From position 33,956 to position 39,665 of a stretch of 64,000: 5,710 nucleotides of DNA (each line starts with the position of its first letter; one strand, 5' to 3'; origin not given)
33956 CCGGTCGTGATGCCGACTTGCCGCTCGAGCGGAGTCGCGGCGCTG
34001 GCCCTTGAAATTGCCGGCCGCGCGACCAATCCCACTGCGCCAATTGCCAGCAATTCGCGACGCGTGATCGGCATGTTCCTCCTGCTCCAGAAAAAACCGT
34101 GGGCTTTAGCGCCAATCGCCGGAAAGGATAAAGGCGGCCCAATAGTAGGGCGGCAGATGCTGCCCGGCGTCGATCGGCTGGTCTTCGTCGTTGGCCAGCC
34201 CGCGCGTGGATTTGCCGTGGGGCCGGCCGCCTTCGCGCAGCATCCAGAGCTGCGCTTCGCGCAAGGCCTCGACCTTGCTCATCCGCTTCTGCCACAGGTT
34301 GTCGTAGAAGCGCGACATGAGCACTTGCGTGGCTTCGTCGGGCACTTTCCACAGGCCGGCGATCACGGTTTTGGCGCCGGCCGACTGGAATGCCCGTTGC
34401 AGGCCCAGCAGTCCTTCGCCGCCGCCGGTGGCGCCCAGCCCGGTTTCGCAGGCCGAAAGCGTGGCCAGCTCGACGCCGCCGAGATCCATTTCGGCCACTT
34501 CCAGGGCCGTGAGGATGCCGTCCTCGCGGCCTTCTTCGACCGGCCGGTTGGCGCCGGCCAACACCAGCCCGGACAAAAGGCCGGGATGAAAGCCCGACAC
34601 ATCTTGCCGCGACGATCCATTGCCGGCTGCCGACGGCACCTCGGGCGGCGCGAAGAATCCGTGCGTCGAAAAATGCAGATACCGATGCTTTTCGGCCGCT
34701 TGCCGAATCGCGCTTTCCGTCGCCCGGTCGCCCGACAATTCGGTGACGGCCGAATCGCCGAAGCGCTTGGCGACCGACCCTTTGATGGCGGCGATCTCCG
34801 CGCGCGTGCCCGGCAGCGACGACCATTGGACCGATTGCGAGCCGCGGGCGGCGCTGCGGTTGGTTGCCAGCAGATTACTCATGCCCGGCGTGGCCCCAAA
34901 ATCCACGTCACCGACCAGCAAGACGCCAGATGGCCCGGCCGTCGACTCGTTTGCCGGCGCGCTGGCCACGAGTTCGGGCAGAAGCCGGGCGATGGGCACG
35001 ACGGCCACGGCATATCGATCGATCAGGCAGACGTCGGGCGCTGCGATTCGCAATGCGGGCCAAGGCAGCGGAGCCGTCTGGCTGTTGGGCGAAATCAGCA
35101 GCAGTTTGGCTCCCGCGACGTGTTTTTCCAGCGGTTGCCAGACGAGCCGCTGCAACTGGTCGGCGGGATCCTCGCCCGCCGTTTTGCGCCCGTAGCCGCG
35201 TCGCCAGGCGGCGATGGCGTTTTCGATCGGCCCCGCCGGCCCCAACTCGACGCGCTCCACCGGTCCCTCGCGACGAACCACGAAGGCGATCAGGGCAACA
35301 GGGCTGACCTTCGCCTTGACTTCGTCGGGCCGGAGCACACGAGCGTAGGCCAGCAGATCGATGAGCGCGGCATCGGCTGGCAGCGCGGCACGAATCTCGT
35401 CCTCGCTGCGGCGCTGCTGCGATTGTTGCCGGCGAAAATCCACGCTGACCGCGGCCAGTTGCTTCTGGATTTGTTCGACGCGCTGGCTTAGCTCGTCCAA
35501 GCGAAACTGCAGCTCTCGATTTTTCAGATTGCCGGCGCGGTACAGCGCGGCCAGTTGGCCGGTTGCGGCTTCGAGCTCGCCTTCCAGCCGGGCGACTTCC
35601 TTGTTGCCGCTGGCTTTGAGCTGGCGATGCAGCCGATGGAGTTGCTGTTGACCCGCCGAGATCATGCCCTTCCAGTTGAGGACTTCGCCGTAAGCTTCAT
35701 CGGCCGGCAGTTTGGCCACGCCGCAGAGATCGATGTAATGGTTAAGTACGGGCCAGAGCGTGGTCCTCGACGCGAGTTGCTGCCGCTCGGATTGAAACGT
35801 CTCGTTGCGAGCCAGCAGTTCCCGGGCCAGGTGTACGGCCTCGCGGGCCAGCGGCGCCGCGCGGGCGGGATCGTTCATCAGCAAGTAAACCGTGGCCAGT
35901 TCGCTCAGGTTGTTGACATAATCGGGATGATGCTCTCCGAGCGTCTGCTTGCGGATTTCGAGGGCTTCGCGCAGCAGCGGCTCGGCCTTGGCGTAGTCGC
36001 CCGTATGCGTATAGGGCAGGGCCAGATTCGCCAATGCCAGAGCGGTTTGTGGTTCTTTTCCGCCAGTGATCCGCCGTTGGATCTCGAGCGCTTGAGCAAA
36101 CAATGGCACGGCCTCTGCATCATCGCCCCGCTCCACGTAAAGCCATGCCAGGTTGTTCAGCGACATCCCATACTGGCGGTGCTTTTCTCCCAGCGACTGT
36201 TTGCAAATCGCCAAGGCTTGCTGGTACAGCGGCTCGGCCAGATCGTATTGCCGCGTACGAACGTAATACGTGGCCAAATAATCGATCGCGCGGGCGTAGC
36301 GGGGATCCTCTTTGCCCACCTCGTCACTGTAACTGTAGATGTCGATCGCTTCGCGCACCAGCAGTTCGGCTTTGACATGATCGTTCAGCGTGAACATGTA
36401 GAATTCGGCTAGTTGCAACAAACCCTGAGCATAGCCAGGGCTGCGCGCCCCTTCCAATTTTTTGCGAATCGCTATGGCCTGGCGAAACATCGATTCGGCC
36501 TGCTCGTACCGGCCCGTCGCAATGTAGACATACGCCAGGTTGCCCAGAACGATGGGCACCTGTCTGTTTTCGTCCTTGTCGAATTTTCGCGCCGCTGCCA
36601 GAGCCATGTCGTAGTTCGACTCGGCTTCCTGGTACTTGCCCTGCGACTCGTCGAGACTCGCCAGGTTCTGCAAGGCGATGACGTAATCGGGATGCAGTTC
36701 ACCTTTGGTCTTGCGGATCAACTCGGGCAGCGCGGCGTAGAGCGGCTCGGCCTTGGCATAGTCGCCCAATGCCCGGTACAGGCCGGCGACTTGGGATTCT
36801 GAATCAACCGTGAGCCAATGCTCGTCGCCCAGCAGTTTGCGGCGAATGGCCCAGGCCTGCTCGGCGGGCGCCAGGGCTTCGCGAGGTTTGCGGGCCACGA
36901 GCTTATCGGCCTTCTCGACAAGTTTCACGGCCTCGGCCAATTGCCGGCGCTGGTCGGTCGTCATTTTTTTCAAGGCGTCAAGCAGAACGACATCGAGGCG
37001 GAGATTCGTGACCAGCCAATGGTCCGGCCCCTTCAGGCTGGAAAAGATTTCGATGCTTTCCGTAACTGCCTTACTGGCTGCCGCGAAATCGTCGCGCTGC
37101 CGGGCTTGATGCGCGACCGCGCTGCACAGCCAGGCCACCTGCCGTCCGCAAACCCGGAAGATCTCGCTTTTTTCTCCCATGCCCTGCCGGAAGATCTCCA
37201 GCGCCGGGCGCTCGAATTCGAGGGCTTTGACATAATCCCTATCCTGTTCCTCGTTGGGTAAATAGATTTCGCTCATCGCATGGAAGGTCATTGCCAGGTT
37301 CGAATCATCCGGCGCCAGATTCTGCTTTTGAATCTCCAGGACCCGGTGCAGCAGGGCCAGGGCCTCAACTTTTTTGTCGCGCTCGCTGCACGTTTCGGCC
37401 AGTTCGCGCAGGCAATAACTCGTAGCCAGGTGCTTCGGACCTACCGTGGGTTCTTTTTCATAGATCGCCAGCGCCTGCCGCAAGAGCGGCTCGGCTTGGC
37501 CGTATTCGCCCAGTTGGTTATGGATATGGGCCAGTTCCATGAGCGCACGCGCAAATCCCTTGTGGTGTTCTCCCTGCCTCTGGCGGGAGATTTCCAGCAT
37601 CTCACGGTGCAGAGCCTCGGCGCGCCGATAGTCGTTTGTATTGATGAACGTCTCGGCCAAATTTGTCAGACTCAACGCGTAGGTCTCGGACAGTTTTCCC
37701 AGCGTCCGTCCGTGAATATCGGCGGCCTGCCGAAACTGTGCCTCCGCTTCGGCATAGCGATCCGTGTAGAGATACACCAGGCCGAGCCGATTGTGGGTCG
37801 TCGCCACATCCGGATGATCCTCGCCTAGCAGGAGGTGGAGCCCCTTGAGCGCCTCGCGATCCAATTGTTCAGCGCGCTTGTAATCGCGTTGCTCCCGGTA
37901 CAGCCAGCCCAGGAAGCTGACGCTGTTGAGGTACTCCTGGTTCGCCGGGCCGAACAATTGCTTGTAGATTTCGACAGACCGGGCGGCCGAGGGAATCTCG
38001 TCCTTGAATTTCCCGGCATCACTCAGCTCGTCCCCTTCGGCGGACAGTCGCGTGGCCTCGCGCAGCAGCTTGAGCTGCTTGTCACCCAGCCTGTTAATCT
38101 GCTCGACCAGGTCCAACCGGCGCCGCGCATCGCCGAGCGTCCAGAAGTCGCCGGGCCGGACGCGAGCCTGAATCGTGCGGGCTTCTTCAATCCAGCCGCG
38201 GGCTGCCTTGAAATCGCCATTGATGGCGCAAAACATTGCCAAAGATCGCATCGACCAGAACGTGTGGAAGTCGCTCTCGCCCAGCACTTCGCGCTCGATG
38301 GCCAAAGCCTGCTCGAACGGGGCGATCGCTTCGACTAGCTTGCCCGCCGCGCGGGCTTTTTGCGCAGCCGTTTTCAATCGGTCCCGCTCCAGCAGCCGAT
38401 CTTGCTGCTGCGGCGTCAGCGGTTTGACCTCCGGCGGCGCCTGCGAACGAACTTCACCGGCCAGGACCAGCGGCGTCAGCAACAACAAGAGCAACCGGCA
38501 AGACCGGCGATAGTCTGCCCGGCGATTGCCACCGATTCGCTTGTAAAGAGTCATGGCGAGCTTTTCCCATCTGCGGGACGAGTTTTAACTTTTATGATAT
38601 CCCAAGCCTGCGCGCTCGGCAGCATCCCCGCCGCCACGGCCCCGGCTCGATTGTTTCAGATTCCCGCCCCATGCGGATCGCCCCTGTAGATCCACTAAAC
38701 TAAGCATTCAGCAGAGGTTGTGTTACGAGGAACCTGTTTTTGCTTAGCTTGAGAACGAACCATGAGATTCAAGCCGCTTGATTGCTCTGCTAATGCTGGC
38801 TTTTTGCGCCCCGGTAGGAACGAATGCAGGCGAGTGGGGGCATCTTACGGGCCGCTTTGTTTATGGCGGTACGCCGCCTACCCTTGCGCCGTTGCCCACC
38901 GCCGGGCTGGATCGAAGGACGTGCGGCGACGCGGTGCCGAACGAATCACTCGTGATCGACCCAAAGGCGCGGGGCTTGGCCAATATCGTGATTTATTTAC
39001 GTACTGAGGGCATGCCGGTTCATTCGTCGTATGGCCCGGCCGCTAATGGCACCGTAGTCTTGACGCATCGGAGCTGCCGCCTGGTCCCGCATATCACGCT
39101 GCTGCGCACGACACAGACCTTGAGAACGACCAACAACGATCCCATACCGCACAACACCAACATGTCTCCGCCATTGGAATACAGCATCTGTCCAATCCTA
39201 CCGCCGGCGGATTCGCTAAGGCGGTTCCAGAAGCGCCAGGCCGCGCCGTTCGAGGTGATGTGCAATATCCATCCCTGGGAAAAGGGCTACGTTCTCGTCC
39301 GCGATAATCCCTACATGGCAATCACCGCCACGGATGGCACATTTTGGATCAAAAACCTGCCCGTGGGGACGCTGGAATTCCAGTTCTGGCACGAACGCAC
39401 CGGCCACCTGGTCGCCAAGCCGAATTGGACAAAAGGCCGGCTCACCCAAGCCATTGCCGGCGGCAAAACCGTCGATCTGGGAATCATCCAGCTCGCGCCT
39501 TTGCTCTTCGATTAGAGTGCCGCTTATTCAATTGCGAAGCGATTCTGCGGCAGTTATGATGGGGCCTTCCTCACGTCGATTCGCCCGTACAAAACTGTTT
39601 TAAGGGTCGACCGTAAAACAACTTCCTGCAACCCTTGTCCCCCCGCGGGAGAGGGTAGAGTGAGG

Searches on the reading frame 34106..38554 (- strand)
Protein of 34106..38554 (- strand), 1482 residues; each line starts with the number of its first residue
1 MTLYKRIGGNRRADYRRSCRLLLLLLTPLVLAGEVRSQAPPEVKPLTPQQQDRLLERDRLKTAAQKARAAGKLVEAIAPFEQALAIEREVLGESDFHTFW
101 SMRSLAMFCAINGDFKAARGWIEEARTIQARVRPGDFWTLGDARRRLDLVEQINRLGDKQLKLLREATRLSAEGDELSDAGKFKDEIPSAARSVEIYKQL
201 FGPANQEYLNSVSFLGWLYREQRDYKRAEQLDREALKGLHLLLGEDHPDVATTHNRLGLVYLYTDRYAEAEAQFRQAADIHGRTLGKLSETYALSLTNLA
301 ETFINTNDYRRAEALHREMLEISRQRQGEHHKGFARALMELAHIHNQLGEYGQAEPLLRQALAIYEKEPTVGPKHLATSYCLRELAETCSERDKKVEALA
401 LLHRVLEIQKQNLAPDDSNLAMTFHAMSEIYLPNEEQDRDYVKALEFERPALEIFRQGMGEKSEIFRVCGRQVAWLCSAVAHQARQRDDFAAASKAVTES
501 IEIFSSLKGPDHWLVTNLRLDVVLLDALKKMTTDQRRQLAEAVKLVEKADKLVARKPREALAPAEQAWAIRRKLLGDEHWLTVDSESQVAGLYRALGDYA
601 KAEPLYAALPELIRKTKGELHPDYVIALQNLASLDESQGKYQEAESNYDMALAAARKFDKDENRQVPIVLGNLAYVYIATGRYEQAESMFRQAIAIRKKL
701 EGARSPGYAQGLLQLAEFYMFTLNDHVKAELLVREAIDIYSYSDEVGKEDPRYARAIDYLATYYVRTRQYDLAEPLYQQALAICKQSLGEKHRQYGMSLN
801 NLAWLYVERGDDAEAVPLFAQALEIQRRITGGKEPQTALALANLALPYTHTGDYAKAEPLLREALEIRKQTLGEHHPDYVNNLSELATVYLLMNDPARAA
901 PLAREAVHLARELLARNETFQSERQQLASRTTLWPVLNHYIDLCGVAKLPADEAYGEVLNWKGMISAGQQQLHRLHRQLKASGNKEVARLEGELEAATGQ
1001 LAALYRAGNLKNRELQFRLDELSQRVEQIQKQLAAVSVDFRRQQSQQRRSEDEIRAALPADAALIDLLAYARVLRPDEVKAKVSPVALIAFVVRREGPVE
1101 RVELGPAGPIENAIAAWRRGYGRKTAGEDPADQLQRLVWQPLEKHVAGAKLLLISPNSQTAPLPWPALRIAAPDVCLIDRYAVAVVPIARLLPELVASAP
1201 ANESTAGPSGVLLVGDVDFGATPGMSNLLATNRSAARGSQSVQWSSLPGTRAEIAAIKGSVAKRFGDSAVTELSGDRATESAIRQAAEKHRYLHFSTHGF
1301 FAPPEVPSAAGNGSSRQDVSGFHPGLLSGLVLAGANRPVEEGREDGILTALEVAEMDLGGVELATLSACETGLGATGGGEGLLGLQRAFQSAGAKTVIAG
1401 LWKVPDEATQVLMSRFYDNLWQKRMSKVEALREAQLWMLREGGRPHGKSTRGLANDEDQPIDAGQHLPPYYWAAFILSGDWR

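Call 8: search_protein_families(library=pfam, proteins=[window:34106-38554:-], max_evalue=0.001)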
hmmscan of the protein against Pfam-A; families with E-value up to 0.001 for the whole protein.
window:34106-38554:- (1482 aa): 17 families
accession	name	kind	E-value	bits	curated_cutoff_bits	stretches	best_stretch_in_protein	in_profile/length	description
PF13424.12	TPR_12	-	1.8e-100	329.7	30.1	8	759-827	8-76/77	Tetratricopeptide repeat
PF13374.12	TPR_10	-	1.4e-80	263.7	27.5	7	837-878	1-42/42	Tetratricopeptide repeat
PF12770.12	CHAT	-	4.4e-65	220.4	24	1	1129-1480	2-289/289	CHAT domain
PF24885.1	TPR_NPHP3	-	2.5e-56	191.2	100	5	814-919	117-222/239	Nephrocystin-3 TPR domain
PF13176.12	TPR_7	-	2.5e-40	133.5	27.9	2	670-702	2-34/36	Tetratricopeptide repeat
PF00515.34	TPR_1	-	4.7e-28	96.3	27.8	0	669-697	3-31/34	Tetratricopeptide repeat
PF07719.23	TPR_2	-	5.2e-28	95.3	27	0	252-280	2-30/34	Tetratricopeptide repeat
PF13181.12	TPR_8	-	2.4e-23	80.7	25.7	1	670-698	4-32/34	Tetratricopeptide repeat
PF17874.7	TPR_MalT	-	1.2e-22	81.1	45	3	227-421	16-204/336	MalT-like TPR region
PF14559.12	TPR_19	-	9.4e-16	58.3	25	1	638-695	4-53/68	Tetratricopeptide repeat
PF13428.12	TPR_14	-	5.9e-14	51.6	23.5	0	336-370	2-36/44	Tetratricopeptide repeat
PF13432.12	TPR_16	-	4.7e-12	46.5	32.7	1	801-867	2-60/65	Tetratricopeptide repeat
PF13431.12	TPR_17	-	4.9e-11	42.4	24.4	0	669-687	15-33/34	Tetratricopeptide repeat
PF07721.20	TPR_4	-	1.9e-09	37.7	27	0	669-692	3-26/26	Tetratricopeptide repeat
PF09986.15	DUF2225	-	3.7e-09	37.1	21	1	762-825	85-147/214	Uncharacterized protein conserved in bacteria (DUF2225)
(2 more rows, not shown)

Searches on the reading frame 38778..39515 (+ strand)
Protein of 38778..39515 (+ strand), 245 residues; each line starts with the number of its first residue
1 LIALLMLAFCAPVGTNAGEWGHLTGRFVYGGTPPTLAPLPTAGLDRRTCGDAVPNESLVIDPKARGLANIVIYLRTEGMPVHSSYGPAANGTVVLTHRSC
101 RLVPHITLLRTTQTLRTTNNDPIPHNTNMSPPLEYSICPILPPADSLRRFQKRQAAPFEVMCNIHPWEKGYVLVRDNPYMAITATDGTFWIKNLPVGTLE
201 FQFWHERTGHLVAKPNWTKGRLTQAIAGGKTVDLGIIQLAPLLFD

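Call 8: search_protein_families(library=pfam, proteins=[window:38778-39515:+], max_evalue=0.001)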
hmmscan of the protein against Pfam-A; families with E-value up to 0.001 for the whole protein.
window:38778-39515:+ (245 aa): 0 families

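Call 23: search_protein_families(library=ncbifam, proteins=[window:38778-39515:+], max_evalue=0.01)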
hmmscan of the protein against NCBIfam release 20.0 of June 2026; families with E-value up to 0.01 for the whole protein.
window:38778-39515:+ (245 aa): 0 families
